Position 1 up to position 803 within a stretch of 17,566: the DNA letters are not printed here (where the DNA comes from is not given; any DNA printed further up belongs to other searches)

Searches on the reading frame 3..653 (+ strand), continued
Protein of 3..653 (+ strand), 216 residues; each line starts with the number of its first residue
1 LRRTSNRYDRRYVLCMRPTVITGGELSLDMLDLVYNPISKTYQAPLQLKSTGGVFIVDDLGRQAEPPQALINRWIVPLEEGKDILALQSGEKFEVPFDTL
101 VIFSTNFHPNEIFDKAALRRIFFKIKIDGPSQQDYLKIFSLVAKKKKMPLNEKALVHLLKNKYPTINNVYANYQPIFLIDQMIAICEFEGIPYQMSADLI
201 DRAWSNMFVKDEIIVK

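Call 84: search_dna_similar(query=L004:9341-10648:+, collection=plasmids, mode=protein, max_rows=25, rows=spread)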
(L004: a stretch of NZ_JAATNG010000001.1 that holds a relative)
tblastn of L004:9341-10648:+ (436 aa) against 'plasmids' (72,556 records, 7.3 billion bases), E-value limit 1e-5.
Records with a match: 76; places in all: 76; records where one place covers at least 80% of the query: 75.
Best place of each record, by identity: 60-80% 1; <60% 75.
By first word of the organism name: Rhizobium 57; Sinorhizobium 7; Burkholderia 6; Paraburkholderia 2; Pseudorhodobacter 1; Salipiger 1; Ensifer 1; Photobacterium 1.
By predicted mobility (MOB-suite, as given by PLSDB): non-mobilizable 48; conjugative 24; mobilizable 4.
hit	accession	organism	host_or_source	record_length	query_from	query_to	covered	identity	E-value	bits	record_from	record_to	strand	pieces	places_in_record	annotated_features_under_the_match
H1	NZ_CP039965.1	Pseudorhodobacter turbinis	single bacterial isolate,Turban shell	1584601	8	434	98%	75.2%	0e+0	695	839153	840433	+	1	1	record has no annotation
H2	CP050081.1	Rhizobium leguminosarum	Trifolium pratense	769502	11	431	97%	40.2%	3e-89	303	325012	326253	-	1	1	AAA family ATPase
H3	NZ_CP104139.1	Rhizobium sp. WSM1274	Vicia sp.,cell culture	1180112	11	431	97%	39.8%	8e-90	305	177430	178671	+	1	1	record has no annotation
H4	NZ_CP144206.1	Sinorhizobium chiapasense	mixed culture,rhizosphere soil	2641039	11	431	97%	39.4%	6e-85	291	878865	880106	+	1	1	none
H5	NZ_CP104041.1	Rhizobium sp. WSM4643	Pisum sativum,Cell culture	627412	11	431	97%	39.3%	1e-88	301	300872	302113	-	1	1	AAA family ATPase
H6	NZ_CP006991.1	Rhizobium etli bv. mimosae str. IE4771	Phaseolus vulgaris,whole organism,nodule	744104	11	431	97%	39.2%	1e-88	301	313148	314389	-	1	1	ATPase AAA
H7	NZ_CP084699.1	Rhizobium ruizarguesonis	Pisum sativum L.,Cell culture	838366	11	431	97%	39.1%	5e-89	302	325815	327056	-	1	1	ATPase AAA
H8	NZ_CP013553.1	Rhizobium phaseoli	Phaseolus vulgaris,Whole ...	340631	11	431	97%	39.0%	7e-91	308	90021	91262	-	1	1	hypothetical protein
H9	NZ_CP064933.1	Rhizobium phaseoli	Phaseolus vulgaris,single cell,soil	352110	11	431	97%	39.0%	3e-90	306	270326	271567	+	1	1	hypothetical protein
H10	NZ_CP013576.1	Rhizobium phaseoli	Phaseolus vulgaris,Whole ...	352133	11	431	97%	39.0%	3e-90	306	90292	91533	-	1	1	hypothetical protein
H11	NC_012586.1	Sinorhizobium fredii NGR234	-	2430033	11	431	97%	39.0%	2e-88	300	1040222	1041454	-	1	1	record has no annotation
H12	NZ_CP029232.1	Sinorhizobium fredii CCBAU 45436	Glycine max,cell culture,plant root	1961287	11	431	97%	39.0%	5e-87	296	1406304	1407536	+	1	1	record has no annotation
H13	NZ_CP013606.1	Rhizobium sp. N731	Phaseolus vulgaris,Whole ...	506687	11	431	97%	38.9%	5e-91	308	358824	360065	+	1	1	hypothetical protein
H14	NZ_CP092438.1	Rhizobium sp. K102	Phaseolus vulgaris,Cell culture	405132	11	431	97%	38.9%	4e-89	303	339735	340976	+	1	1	AAA family ATPase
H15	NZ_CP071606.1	Rhizobium binae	lentil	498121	11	431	97%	38.7%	1e-87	298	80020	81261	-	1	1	AAA family ATPase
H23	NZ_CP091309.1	Burkholderia pyrrocinia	-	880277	11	428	96%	31.8%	3e-64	231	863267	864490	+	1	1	ATP-binding protein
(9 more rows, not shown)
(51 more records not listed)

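Call 86: get_annotated_region(hit=H2, flank=9000)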
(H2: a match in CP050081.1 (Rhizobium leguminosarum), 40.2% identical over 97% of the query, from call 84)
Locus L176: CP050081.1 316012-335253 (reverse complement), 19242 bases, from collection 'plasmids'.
description: Rhizobium leguminosarum bv. trifolii strain 31B plasmid pRL31b5, complete sequence
organism: Rhizobium leguminosarum (NCBI taxid 386)
taxonomy: Bacteria; Pseudomonadota; Alphaproteobacteria; Hyphomicrobiales; Rhizobiaceae; Rhizobium; Rhizobium leguminosarum
host: -; source: Trifolium pratense; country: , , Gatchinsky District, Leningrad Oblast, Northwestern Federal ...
typing (MOB-suite, as given by PLSDB): conjugative; relaxase MOBQ; mating-pair formation MPF_T
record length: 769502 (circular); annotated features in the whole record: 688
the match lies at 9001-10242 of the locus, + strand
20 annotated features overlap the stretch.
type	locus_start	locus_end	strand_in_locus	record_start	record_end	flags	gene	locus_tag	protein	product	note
CDS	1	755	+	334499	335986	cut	-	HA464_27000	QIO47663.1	type II and III secretion system protein family protein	-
CDS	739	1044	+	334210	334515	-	-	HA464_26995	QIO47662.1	hypothetical protein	-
CDS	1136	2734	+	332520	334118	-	-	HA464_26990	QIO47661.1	hypothetical protein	-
CDS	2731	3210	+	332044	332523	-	-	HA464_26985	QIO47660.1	pilus assembly protein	-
CDS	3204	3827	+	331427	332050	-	-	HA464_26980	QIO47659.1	pilus assembly protein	-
CDS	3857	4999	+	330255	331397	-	-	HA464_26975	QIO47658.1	response regulator/pilus assembly protein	-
CDS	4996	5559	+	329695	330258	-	-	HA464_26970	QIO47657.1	L,D-transpeptidase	-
CDS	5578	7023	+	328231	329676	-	-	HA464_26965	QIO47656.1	CpaF family protein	-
CDS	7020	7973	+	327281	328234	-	-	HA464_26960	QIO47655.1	type II secretion system F family protein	-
CDS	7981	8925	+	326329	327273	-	-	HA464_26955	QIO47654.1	type II secretion system F family protein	-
CDS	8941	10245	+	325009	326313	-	-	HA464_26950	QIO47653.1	AAA family ATPase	-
CDS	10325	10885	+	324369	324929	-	-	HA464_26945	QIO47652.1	hypothetical protein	-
CDS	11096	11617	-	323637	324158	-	-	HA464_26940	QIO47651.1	tetratricopeptide repeat protein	-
CDS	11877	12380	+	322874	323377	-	-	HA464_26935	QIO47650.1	hypothetical protein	-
CDS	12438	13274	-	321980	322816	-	-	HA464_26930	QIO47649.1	exopolysaccharide synthesis protein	-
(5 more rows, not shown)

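Call 87: get_annotated_region(hit=H23, flank=9000)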
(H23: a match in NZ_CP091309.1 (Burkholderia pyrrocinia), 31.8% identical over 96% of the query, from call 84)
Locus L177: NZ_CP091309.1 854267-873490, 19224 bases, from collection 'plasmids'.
description: Burkholderia pyrrocinia strain LWK2 plasmid pBPJTT, complete sequence
organism: Burkholderia pyrrocinia (NCBI taxid 60550)
taxonomy: Bacteria; Pseudomonadota; Betaproteobacteria; Burkholderiales; Burkholderiaceae; Burkholderia; Burkholderia pyrrocinia
host: -; source: -; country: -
typing (MOB-suite, as given by PLSDB): non-mobilizable
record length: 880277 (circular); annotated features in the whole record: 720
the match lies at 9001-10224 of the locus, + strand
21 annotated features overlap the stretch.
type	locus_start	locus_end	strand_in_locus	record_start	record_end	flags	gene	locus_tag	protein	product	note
CDS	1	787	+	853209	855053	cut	-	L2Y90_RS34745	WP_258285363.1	histidine kinase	-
CDS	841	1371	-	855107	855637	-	-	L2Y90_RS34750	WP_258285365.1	inclusion body family protein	-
CDS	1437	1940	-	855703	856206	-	-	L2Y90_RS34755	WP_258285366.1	inclusion body family protein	-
CDS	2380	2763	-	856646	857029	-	-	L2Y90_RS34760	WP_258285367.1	GtrA family protein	GO:0000271 - polysaccharide biosynthetic process [Evidence IEA]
CDS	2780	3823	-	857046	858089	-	-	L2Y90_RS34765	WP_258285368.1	glycosyltransferase family 2 protein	-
CDS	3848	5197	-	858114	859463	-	-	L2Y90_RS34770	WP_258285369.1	glycosyltransferase family 87 protein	-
CDS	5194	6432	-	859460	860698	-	-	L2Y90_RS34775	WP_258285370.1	glycosyltransferase family 87 protein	-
CDS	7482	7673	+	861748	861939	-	-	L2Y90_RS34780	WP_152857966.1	Flp family type IVb pilin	-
CDS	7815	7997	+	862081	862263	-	-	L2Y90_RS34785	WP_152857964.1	Flp family type IVb pilin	-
CDS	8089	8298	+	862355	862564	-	-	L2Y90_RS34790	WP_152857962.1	Flp family type IVb pilin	-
CDS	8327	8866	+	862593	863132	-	-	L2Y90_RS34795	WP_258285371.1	prepilin peptidase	-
CDS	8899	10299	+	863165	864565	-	-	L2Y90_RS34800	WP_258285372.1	ATP-binding protein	-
CDS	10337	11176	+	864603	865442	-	cpaB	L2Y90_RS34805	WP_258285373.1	Flp pilus assembly protein CpaB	-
CDS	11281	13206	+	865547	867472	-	-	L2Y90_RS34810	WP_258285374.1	type II and III secretion system protein family protein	-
CDS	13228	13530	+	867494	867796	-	-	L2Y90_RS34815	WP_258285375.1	hypothetical protein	-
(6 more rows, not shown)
